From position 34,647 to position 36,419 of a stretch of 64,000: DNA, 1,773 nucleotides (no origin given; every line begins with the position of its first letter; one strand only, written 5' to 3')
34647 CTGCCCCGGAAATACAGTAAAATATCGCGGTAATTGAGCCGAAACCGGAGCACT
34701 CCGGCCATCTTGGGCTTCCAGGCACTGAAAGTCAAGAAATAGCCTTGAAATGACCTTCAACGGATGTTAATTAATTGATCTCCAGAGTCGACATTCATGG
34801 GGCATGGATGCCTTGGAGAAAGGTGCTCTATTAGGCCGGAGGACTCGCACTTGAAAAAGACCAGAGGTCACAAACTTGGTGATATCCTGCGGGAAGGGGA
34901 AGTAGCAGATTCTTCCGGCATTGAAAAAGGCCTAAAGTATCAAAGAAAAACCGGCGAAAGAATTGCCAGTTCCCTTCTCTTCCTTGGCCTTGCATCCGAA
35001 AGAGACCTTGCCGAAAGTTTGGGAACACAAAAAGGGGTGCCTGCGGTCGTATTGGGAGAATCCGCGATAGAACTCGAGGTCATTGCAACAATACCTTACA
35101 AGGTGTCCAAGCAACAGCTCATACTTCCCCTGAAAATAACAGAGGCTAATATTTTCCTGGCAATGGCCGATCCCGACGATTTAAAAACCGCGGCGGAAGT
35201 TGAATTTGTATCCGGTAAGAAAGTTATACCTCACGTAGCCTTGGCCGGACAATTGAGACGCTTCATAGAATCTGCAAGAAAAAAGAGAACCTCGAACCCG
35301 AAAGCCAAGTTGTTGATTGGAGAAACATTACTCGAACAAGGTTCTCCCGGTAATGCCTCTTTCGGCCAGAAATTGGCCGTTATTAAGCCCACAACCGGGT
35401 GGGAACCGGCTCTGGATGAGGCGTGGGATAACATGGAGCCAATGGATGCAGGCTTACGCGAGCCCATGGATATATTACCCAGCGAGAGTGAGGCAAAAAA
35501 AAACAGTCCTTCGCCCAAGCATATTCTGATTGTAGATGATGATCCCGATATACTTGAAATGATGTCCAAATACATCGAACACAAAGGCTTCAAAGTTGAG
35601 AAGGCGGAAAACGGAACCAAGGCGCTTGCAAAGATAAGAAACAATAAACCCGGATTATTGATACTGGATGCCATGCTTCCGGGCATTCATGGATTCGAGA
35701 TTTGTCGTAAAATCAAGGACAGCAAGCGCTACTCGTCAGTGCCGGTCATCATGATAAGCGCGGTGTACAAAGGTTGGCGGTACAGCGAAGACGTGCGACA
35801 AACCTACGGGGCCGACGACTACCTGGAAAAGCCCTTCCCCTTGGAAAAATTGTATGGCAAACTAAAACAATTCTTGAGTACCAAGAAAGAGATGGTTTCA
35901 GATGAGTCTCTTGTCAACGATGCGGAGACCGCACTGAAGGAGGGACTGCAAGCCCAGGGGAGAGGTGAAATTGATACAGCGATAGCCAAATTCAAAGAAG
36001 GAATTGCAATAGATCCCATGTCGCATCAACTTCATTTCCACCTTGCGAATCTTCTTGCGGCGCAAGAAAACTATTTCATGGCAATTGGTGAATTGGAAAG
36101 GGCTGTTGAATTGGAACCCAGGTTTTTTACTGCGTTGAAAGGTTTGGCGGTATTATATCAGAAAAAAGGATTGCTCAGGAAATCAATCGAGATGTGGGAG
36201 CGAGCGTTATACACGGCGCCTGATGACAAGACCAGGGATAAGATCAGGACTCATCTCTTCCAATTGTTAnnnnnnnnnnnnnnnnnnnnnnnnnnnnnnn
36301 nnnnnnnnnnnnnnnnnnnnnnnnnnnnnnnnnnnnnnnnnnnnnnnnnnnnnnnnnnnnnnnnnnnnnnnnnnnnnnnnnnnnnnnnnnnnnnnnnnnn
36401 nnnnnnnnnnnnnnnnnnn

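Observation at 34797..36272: Unusual domain fusion: MshEN c-di-GMP receptor, receiver and TPR in one 491-aa protein.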

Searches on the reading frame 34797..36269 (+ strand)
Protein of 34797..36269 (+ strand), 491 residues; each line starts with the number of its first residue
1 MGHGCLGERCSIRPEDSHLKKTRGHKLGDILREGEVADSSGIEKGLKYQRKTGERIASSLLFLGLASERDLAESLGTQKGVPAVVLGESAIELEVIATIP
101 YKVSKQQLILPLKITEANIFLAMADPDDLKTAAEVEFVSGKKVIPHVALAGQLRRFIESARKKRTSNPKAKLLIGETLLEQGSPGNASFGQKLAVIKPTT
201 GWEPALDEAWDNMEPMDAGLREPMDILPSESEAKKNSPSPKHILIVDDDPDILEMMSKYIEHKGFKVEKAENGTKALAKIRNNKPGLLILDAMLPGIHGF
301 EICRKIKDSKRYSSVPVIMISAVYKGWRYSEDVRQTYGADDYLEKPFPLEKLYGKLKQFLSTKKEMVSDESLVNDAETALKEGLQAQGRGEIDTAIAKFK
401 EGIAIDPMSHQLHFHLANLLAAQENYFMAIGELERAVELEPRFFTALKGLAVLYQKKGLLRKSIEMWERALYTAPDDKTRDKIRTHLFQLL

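Call 4: search_protein_families(library=pfam, proteins=[window:34797-36269:+], max_evalue=1)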
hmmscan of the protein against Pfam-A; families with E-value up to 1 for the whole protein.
window:34797-36269:+ (491 aa): 18 families
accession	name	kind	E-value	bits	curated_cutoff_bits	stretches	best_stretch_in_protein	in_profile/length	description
PF00072.30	Response_reg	-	6.8e-26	91.1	30.2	1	243-356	1-110/111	Response regulator receiver domain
PF05157.20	MshEN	-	6.2e-14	52.2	23.1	1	80-163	2-86/90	MshEN domain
PF07719.23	TPR_2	-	5.4e-10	39.1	27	2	412-442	3-33/34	Tetratricopeptide repeat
PF13414.12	TPR_11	-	1.3e-09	38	26.8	2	389-423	7-41/42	TPR repeat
PF00515.34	TPR_1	-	4.6e-08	33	27.8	1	446-477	3-34/34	Tetratricopeptide repeat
PF14559.12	TPR_19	-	1.3e-07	32.3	25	2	429-477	10-58/68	Tetratricopeptide repeat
PF13432.12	TPR_16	-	7.4e-07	29.9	32.7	1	380-426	1-47/65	Tetratricopeptide repeat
PF13431.12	TPR_17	-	7.8e-05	23.1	24.4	1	433-462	2-31/34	Tetratricopeptide repeat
PF13181.12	TPR_8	-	0.0016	18.9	25.7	0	411-441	2-32/34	Tetratricopeptide repeat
PF24575.1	TPR_Slam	-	0.0026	18.6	35.2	1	380-425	51-96/104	Surface lipoprotein assembly modifier, N-terminal TPR repeats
PF13424.12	TPR_12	-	0.0033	18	30.1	0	445-472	4-31/77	Tetratricopeptide repeat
PF23914.1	TPR_CcmH_CycH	-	0.0056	17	42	1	390-480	64-157/158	Cytochrome c-type biogenesis protein H TPR domain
PF13176.12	TPR_7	-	0.0091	16.5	27.9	1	446-480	1-35/36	Tetratricopeptide repeat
PF13428.12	TPR_14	-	0.012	16.7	23.5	0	412-452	3-43/44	Tetratricopeptide repeat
PF23198.2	PDE8A_N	-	0.034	14.5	29.6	1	235-320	5-91/147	PDE8A-like, N-terminal domain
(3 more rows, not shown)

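Call 5: search_protein_families(library=ncbifam, proteins=[window:34797-36269:+], max_evalue=1)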
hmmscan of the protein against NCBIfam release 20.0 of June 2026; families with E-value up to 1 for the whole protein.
window:34797-36269:+ (491 aa): 126 families (the best 25 are shown)
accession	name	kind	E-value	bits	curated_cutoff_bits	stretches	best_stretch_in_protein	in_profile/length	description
TIGR02154.1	PhoB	equivalog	3.8e-27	95.1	296.2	1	241-372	3-132/226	phosphate regulon transcriptional regulator PhoB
NF040689.1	MtrAB_MtrA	equivalog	9.6e-26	90.5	300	1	243-378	1-131/219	MtrAB system response regulator MtrA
NF033117.2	vanR_ACDEGLN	exception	7.2e-23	81.3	350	1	243-387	1-139/226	VanR-ABDEGLN family response regulator transcription factor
NF045944.1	ResRegRpaBCyano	equivalog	1.1e-22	80.6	330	1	244-367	1-119/229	response regulator transcription factor RpaB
NF041733.1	resp_reg_CseB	equivalog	1.3e-22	80.4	350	1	242-372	2-127/228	two-component system response regulator CseB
NF007005.1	PRK09468.1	equivalog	2.9e-21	76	331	1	241-366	4-125/237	osmolarity response regulator transcription factor OmpR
NF007135.0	PRK09581.1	equivalog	3.7e-21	75.5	474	1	242-388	4-145/457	PleD family two-component system response regulator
NF053854.1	RespRegPhoBBctds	equivalog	5.2e-21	75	270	1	243-370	1-125/225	two-component system response regulator PhoB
NF040534.1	resp_reg_YycF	equivalog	5.7e-21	74.8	340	1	241-380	1-135/231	response regulator YycF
NF008296.0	PRK11083.1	equivalog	2.6e-20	72.8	273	1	241-376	4-134/228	two-component system response regulator CreB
NF007982.1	PRK10710.1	equivalog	3.5e-19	69.3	380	1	239-366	6-128/235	envelope stress response regulator BaeR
NF051870.1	NAssimRespRegNtrX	equivalog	5.9e-18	65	600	1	242-363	3-122/452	nitrogen assimilation response regulator NtrX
NF033120.0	vanR_FM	exception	1.2e-17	64.3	460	1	243-355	6-113/231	vancomycin resistance response regulator transcription factor, VanR-F/VanR-M family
NF045717.1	DVU0259_DivK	exception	2.3e-17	63.2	160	1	241-359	3-115/117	DVU0259 family response regulator domain-containing protein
NF000404.1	vanR-D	exception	1e-16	61.2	500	1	242-370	4-130/232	vancomycin resistance response regulator transcription factor VanR-D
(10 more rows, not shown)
